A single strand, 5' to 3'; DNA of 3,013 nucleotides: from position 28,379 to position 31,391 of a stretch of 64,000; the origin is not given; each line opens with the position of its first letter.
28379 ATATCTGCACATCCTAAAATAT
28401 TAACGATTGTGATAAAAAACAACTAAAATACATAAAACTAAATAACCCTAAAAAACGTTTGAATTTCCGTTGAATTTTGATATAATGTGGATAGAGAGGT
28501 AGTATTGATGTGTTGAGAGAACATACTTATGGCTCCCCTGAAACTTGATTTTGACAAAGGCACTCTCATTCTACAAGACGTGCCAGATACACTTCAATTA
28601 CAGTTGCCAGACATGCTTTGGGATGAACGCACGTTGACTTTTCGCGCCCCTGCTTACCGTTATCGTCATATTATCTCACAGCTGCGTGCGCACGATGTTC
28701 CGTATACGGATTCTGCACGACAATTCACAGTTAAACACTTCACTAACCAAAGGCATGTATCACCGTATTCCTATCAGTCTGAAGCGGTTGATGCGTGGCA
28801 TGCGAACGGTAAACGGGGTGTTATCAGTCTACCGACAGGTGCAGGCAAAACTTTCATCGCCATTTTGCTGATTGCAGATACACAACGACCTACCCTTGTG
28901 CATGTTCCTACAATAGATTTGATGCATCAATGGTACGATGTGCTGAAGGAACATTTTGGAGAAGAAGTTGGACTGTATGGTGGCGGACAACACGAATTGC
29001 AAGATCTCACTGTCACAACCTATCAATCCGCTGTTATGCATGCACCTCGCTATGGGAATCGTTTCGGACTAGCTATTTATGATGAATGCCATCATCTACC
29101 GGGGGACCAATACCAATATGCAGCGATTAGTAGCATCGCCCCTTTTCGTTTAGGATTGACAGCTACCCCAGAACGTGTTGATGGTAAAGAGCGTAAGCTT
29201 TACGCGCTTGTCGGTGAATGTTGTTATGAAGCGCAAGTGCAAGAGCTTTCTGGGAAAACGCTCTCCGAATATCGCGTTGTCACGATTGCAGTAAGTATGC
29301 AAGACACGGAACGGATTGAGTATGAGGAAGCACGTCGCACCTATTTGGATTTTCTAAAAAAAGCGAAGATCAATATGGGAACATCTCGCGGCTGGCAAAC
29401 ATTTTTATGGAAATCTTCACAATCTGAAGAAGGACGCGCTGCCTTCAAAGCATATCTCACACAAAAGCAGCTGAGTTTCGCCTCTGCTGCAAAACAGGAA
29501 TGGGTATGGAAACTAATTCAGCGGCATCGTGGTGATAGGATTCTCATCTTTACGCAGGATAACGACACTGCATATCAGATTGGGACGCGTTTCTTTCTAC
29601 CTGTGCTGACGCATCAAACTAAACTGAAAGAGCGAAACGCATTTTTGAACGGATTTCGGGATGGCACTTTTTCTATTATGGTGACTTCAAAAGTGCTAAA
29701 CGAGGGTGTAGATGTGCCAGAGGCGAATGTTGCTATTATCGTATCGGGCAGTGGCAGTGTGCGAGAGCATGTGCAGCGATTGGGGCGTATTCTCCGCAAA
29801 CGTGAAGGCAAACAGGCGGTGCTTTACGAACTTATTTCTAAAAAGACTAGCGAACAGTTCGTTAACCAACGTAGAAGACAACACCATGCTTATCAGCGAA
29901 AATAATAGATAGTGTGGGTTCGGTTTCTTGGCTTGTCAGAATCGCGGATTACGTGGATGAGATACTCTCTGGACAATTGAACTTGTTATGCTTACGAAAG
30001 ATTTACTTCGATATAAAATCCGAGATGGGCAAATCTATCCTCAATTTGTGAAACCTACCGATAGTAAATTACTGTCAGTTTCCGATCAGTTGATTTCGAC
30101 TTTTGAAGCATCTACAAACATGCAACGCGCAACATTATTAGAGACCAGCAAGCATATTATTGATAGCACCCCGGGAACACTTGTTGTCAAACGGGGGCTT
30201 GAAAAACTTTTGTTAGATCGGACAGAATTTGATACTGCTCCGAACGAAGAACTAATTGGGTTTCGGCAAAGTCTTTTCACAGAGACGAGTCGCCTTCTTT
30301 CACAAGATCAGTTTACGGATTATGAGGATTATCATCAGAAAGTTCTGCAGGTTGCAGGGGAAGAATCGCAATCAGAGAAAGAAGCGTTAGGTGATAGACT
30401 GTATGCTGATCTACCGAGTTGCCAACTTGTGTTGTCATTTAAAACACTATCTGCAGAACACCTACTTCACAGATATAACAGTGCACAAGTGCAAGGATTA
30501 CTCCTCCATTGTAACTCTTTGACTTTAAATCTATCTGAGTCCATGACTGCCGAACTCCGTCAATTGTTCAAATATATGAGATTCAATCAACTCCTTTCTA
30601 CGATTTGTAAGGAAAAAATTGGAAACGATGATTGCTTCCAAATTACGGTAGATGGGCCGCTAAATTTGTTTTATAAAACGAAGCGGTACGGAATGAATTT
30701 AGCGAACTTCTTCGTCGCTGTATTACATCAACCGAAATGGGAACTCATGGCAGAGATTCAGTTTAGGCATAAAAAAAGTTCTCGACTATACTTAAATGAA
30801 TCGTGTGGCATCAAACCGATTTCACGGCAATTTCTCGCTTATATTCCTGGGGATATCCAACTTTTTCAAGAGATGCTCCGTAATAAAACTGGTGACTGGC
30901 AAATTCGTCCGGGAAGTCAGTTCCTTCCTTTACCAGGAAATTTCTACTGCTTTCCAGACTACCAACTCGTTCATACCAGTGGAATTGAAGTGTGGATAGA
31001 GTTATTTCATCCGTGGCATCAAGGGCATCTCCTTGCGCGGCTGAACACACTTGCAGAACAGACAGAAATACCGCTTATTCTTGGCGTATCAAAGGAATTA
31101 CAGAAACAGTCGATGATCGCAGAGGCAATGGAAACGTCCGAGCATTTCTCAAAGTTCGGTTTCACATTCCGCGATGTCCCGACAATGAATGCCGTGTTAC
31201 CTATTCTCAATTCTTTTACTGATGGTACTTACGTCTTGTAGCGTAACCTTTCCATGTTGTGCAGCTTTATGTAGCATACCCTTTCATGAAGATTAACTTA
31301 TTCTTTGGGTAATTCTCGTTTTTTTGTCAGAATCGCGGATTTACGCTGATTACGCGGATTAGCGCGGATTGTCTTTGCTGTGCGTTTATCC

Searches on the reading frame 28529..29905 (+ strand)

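Call 27: search_protein_families(library=pfam, proteins=[window:28529-29905:+], max_evalue=0.001)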
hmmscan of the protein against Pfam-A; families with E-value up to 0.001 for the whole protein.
window:28529-29905:+ (458 aa): 5 families
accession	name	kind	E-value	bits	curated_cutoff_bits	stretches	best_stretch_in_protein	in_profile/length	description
PF04851.21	ResIII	-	4.6e-26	92.1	22.5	1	78-216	3-164/164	Type III restriction enzyme, res subunit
PF16203.11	ERCC3_RAD25_C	-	1.4e-19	70.9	27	1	329-452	52-184/248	ERCC3/RAD25/XPB C-terminal helicase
PF18458.6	XPB_DRD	-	2.7e-17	62.8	26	1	6-63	1-57/57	Xeroderma pigmentosum group B helicase damage recognition domain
PF00271.37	Helicase_C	-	2.9e-17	63.3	23.5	1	322-424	2-109/110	Helicase conserved C-terminal domain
PF00270.35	DEAD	-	3.1e-13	50.2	26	1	81-215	2-161/167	DEAD/DEAH box helicase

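Call 82: search_protein_families(library=padloc, proteins=[window:28529-29905:+], max_evalue=0.0001)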
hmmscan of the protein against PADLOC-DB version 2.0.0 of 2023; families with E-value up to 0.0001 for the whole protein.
window:28529-29905:+ (458 aa): 18 families
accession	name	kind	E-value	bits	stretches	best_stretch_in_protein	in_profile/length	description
PDLC02707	PbeA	-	3.5e-54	182.5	1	70-441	244-635/672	PbeA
PDLC02704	PbeA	-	3.3e-44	149.5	2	181-440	386-648/682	PbeA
PDLC02706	PbeA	-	5.2e-33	112.6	2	361-441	596-677/722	PbeA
PDLC02705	PbeA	-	3.3e-24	83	2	183-436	379-633/691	PbeA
PDLC02703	PbeA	-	1e-16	58.7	1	181-442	369-620/626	PbeA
PDLC03659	mREase_IV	-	3.5e-10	36.4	1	369-442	498-572/945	Type IV methyl-directed restriction enzyme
PDLC03658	mREase_IV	-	1.5e-09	34.2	1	360-431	481-552/953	Type IV methyl-directed restriction enzyme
PDLC01439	typeIV_DinG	-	2.1e-09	34.6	0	322-402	394-475/575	CAS-IV-A; associated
PDLC01770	Cas3g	-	3.2e-08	30.5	0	313-434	228-351/733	-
PDLC00938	Cas3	-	2.2e-07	28.4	0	367-436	266-336/358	CRISPR-associated helicase Cas3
PDLC01252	Cas3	-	3.6e-07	27.9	0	367-443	236-306/324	CAS-I; effector_G3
PDLC03597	REase_MTase_IIG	-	2e-06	23.7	0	382-429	553-600/1646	Type IIG restriction enzyme-methyltransferase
PDLC04987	PDC-S28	-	1.6e-05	21.5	1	83-167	41-136/846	-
PDLC01089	C3a193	-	2.7e-05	20.8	0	365-429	523-586/983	poss. alt. Cas3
PDLC02855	DpdF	-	3.1e-05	20.4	0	97-132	160-197/825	DpdF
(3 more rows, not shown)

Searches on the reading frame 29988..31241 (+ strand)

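Call 27: search_protein_families(library=pfam, proteins=[window:29988-31241:+], max_evalue=0.001)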
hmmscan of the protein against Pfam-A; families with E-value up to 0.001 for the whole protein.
window:29988-31241:+ (417 aa): 1 family
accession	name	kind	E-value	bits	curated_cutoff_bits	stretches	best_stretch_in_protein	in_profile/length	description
PF05626.16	DUF790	-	4e-64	217.2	28.8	1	1-377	1-363/387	Protein of unknown function (DUF790)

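Call 82: search_protein_families(library=padloc, proteins=[window:29988-31241:+], max_evalue=0.0001)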
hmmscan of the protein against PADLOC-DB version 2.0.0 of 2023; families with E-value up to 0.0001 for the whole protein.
window:29988-31241:+ (417 aa): 0 families
